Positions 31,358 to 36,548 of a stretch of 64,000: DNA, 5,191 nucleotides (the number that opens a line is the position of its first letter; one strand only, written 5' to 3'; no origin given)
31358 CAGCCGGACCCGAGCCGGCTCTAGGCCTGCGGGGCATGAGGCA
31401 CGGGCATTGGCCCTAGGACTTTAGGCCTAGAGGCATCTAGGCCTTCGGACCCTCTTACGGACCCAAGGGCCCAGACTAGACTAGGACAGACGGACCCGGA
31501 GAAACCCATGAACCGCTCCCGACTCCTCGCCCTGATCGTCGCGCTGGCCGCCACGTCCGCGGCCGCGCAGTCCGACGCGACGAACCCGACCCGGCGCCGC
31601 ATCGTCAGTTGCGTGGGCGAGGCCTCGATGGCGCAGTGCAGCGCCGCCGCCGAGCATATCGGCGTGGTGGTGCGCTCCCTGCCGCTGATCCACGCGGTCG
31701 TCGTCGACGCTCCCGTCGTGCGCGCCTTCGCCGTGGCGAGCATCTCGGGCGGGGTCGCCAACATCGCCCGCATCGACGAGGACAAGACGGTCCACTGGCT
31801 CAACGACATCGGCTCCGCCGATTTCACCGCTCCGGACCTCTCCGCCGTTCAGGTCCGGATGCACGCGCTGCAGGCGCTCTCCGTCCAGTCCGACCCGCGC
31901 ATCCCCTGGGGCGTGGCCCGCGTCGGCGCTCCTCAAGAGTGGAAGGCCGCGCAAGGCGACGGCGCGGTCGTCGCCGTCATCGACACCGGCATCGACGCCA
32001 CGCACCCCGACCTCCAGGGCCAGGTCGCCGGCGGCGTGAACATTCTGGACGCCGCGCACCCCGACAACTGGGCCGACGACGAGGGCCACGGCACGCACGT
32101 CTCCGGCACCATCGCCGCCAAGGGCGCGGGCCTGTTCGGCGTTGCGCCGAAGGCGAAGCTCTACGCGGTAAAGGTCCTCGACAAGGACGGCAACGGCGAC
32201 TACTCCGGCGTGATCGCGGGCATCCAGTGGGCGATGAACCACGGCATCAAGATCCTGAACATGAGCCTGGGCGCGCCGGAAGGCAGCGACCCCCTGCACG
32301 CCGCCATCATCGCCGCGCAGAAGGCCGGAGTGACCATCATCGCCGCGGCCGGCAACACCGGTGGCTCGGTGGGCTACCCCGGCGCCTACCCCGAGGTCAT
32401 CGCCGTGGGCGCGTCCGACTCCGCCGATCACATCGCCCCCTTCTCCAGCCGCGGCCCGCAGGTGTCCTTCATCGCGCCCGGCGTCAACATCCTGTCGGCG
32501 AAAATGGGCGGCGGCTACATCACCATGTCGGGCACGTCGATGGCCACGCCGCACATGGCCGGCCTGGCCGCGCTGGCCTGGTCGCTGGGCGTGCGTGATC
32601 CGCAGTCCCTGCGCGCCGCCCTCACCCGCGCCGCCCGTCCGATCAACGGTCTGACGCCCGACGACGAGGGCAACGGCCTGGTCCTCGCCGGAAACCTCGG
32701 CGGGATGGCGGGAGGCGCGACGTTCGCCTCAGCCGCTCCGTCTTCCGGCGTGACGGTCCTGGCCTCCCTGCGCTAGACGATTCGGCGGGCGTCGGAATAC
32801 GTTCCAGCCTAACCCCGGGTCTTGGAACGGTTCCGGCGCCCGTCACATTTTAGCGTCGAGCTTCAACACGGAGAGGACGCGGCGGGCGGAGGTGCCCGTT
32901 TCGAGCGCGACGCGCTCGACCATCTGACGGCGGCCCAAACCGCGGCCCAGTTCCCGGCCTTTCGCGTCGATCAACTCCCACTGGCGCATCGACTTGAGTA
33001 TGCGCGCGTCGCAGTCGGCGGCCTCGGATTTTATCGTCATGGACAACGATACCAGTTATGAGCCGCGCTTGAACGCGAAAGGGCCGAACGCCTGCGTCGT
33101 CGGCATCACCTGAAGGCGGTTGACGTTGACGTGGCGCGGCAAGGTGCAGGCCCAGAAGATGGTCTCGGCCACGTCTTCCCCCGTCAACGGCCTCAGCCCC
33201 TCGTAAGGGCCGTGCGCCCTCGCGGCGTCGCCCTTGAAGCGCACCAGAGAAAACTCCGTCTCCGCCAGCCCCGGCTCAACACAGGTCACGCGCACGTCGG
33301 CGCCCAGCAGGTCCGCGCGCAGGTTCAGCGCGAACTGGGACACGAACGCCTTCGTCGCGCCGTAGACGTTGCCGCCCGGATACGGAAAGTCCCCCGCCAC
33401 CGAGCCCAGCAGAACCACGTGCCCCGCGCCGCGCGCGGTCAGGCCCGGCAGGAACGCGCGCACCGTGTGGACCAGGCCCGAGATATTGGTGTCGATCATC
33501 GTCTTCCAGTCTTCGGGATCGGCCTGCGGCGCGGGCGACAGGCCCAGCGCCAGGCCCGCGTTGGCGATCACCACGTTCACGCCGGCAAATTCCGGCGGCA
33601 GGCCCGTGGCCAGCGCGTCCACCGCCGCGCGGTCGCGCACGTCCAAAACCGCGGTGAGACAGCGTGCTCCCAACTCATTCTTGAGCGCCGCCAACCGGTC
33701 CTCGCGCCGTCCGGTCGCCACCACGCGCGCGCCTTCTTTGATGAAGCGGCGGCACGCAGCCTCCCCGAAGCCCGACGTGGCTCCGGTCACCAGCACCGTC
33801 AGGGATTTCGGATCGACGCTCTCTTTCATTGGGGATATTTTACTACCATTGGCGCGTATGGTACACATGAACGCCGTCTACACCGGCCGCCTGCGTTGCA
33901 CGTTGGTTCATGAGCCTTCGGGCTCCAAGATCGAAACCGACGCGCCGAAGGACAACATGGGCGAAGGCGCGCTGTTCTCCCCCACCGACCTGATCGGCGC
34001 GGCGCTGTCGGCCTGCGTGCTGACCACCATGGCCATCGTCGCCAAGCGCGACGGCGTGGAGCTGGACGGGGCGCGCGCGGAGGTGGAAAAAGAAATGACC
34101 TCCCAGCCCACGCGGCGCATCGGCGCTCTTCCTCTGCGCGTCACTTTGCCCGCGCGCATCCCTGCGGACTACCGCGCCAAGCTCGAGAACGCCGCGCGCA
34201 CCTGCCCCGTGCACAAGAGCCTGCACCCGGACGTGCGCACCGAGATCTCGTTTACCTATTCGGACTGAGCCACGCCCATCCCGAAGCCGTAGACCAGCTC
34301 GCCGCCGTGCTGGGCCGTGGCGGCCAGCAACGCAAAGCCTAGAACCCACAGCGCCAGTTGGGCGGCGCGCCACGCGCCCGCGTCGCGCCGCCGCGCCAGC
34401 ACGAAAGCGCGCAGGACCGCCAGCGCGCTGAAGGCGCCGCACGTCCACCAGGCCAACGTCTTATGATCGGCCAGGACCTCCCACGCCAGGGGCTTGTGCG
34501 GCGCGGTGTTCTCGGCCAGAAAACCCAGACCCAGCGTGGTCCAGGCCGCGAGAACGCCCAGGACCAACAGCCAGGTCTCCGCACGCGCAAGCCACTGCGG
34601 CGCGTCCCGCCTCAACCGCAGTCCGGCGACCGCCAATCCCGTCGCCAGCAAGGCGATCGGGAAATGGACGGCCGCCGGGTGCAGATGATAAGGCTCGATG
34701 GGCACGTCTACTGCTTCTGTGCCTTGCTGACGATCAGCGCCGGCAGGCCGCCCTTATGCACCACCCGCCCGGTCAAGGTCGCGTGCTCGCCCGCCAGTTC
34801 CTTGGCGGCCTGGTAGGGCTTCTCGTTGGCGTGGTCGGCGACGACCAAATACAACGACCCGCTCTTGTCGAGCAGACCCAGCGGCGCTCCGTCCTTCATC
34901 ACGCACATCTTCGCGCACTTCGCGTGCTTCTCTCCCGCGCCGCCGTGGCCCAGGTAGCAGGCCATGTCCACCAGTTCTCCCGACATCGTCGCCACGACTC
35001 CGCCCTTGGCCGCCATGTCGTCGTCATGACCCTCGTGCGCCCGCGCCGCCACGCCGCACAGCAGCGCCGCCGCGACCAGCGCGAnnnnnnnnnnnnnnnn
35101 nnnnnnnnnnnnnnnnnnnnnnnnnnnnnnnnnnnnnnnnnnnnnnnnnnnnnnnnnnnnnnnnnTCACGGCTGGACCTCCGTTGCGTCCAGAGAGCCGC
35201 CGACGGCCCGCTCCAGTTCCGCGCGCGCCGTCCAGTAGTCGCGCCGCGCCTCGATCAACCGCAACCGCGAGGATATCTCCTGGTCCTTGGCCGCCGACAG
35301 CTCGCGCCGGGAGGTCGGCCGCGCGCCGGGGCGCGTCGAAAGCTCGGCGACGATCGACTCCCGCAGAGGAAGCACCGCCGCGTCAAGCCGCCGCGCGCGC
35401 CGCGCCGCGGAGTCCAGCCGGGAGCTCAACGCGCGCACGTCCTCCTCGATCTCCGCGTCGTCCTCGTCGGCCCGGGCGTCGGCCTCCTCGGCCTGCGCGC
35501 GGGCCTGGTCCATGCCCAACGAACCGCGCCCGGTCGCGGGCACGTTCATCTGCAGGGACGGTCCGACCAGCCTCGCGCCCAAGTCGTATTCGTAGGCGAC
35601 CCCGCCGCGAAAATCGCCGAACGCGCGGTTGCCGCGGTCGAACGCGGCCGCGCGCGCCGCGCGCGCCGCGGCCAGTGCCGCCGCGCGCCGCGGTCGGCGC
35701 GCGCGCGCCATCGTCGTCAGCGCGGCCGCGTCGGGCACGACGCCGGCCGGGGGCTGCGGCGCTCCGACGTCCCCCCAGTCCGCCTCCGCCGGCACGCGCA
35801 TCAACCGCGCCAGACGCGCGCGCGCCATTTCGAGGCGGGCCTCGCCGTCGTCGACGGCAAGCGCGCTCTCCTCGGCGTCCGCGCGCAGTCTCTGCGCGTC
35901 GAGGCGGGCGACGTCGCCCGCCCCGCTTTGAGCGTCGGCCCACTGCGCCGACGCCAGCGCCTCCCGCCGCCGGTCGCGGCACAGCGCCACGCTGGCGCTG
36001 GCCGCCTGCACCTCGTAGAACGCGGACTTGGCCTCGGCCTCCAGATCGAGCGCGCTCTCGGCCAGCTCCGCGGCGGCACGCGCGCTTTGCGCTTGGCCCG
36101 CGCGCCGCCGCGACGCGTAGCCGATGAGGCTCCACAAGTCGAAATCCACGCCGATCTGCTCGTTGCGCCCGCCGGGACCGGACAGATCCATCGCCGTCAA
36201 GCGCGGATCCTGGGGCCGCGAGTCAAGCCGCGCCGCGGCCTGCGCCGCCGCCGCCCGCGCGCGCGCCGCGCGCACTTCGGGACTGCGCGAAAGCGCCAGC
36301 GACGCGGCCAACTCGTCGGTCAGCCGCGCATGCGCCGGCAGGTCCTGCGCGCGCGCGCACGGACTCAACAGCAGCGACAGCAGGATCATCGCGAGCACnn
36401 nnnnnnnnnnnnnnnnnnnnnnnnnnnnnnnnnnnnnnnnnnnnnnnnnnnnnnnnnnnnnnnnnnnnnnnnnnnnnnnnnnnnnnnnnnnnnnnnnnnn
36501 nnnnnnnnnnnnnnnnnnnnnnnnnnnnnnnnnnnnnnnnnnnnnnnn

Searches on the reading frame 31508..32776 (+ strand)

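Call 60: search_protein_families(library=pfam, proteins=[window:31508-32776:+], max_evalue=0.00001)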
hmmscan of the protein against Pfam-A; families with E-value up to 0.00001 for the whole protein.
window:31508-32776:+ (422 aa): 1 family
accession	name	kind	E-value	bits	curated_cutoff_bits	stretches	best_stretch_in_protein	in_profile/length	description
PF00082.27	Peptidase_S8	-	6e-59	200.2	21.8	1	150-377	1-274/288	Subtilase family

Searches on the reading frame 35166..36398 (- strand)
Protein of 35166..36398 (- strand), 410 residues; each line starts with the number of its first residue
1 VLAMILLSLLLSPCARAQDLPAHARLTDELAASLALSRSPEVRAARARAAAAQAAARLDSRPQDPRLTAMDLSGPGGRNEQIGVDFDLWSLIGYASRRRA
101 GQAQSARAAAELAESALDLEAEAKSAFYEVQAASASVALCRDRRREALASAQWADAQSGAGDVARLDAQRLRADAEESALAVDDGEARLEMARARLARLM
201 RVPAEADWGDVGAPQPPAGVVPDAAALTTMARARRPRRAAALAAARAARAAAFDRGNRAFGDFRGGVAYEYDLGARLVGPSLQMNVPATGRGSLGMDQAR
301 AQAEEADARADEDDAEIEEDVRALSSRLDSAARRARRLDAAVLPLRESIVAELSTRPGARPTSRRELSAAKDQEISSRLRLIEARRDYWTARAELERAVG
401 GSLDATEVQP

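Call 60: search_protein_families(library=pfam, proteins=[window:35166-36398:-], max_evalue=0.00001)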
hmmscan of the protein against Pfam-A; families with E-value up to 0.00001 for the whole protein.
window:35166-36398:- (410 aa): 1 family
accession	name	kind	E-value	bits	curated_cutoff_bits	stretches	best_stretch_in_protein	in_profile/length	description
PF02321.23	OEP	-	3.7e-23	82.7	22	2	227-400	4-187/187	Outer membrane efflux protein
